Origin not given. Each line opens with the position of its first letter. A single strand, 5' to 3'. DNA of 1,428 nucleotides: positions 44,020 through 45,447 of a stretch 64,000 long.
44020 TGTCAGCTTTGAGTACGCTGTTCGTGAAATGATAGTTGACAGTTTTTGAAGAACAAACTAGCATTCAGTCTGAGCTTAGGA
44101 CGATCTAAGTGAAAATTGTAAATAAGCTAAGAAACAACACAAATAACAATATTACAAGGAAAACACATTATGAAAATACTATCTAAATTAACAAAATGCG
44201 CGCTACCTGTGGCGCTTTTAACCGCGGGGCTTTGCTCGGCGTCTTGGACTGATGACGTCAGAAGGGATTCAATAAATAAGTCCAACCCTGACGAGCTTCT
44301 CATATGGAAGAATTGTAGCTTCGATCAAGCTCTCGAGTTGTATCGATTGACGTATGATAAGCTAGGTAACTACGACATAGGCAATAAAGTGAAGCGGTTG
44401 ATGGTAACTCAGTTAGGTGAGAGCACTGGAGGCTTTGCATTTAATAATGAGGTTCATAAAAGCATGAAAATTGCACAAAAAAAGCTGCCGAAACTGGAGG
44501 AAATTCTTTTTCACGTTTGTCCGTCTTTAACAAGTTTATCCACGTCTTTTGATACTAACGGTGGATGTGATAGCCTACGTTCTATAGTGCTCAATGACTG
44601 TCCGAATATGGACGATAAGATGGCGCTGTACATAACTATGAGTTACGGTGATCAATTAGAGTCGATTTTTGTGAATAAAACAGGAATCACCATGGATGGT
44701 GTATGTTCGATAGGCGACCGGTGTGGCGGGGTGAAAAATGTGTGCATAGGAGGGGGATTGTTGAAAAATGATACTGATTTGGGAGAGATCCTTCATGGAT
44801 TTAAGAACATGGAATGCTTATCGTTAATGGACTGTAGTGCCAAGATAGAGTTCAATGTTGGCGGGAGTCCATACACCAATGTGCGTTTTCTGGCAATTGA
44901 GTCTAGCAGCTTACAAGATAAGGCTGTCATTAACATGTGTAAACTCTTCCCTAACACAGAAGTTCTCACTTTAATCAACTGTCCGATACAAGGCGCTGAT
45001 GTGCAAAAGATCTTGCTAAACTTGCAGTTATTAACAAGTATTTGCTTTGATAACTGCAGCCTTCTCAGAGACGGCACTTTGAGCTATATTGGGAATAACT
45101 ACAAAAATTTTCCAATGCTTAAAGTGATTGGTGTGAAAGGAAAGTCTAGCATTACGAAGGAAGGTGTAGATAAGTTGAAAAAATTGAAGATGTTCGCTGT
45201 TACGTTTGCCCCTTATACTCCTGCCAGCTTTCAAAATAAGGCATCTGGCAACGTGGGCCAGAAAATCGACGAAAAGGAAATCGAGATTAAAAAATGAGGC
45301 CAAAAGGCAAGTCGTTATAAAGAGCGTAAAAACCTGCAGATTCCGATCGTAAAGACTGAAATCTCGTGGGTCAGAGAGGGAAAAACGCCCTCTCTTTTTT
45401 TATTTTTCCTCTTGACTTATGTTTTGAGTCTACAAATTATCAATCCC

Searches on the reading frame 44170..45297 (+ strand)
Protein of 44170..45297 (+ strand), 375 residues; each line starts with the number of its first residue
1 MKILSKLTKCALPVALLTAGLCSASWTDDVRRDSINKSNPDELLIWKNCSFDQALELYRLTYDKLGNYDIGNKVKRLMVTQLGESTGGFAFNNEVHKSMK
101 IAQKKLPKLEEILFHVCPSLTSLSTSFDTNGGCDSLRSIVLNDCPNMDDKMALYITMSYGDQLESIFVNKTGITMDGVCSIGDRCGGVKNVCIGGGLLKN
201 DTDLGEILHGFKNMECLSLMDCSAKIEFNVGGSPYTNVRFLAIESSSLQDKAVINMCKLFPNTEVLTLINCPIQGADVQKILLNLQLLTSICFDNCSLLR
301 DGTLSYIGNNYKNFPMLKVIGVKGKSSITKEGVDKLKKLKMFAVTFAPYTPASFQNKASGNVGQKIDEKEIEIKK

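Call 8: search_protein_families(library=pfam, proteins=[window:44170-45297:+], max_evalue=0.1)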
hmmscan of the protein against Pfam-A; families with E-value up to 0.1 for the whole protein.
window:44170-45297:+ (375 aa): 0 families

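Call 11: find_homologous_proteins(query=window:44170-45297:+, max_evalue=0.001)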
Query window:44170-45297:+ (375 aa): 2 proteins with E <= 0.001 among 2332 candidates.
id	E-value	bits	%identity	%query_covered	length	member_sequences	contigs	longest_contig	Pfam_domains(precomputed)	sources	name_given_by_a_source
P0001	2.1e-240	815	100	97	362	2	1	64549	-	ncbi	-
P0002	3.2e-59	219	41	100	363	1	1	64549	-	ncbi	-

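Call 12: find_encoding_contigs(protein=P0001, flank=1000, max_places=3)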
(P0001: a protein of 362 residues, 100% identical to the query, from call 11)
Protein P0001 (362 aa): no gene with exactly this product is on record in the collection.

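Call 14: find_encoding_contigs(protein=P0003, flank=3000, max_places=5)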
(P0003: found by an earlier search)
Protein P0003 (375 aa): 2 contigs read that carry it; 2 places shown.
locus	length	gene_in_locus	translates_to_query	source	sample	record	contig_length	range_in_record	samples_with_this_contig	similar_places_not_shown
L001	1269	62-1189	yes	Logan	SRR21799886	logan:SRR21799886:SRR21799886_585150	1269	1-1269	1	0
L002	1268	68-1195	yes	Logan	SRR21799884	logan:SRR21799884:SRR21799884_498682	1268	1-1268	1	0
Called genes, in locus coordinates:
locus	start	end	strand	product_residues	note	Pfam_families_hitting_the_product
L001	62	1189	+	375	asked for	-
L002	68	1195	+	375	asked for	-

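Call 15: find_encoding_contigs(protein=P0004, flank=500, max_places=4)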
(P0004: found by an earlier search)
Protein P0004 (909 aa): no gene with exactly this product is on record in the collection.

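Call 28: find_encoding_contigs(protein=P0005, flank=5000, max_places=4)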
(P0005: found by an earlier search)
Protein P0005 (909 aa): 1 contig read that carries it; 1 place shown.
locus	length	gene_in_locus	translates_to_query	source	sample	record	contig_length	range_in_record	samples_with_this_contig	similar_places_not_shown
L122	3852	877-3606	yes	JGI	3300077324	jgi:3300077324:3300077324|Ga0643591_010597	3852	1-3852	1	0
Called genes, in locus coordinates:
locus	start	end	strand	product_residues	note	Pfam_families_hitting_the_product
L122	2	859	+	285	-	?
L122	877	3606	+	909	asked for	PF02861:Clp_N, PF00004:AAA, PF17871:AAA_lid_9, PF00004:AAA, PF00158:Sigma54_activat, PF07724:AAA_2, PF07728:AAA_5, PF10431:ClpB_D2-small, +8 more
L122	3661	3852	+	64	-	?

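Call 85: search_protein_families(library=ncbifam, proteins=[window:44170-45297:+], max_evalue=1)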
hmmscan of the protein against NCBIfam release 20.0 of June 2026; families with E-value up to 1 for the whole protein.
window:44170-45297:+ (375 aa): 0 families
